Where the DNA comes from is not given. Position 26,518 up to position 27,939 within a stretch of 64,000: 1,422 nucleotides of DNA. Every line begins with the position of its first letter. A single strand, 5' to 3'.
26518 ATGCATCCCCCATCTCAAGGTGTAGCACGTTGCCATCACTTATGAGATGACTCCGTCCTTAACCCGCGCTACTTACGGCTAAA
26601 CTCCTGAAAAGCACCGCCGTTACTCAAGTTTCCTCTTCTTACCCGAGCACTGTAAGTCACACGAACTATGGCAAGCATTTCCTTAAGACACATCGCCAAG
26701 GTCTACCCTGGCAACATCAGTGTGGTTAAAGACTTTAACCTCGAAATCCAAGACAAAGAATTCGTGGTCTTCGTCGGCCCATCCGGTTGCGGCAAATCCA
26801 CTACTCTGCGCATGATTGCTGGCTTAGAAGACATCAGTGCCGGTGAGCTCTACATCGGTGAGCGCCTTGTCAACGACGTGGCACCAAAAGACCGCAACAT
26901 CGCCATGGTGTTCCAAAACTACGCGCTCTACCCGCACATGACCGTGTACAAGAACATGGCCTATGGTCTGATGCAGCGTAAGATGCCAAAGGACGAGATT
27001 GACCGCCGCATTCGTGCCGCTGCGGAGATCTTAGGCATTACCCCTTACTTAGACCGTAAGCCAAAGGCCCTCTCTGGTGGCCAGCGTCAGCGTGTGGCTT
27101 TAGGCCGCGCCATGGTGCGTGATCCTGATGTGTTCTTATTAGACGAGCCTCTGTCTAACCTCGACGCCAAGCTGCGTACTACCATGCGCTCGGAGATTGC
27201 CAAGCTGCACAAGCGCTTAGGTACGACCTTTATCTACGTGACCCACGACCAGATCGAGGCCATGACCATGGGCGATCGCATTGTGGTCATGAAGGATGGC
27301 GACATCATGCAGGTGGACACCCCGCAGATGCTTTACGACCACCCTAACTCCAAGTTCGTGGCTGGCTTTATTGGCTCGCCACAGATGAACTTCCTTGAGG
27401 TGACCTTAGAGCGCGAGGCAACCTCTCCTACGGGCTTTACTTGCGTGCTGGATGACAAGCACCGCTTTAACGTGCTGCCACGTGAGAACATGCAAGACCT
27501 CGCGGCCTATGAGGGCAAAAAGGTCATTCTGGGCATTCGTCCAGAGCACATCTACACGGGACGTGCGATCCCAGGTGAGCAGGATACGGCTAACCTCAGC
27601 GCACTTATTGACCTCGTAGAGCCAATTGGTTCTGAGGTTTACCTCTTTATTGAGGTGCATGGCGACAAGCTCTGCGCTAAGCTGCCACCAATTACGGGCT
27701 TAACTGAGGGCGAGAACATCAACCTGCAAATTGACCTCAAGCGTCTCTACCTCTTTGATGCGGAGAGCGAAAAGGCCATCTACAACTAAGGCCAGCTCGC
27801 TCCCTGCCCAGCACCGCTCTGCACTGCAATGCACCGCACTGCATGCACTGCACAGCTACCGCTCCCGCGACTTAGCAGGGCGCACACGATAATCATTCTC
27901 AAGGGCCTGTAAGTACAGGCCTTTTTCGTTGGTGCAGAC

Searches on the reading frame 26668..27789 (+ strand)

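Call 61: search_protein_families(library=pfam, max_evalue=0.001, proteins=[window:26668-27789:+])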
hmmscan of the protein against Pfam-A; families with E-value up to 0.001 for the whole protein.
window:26668-27789:+ (373 aa): 6 families
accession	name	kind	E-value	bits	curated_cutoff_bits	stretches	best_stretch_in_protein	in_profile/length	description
PF00005.33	ABC_tran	-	8.1e-32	111.1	25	1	21-162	2-136/137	ABC transporter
PF17912.7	OB_MalK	-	5.8e-15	56.4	27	1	236-295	1-53/53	MalK OB fold domain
PF08402.16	TOBE_2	-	1.4e-06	28.8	21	1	288-363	1-76/76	TOBE domain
PF13304.12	AAA_21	-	1.6e-06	28.8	27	0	144-194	247-299/304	AAA domain, putative AbiEii toxin, Type IV TA system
PF02463.25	SMC_N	-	4.2e-05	23.5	40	1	29-206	23-209/220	RecF/RecN/SMC N terminal domain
PF03215.21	Rad17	-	8.5e-05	23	23.8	1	24-97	39-112/186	Rad17 P-loop domain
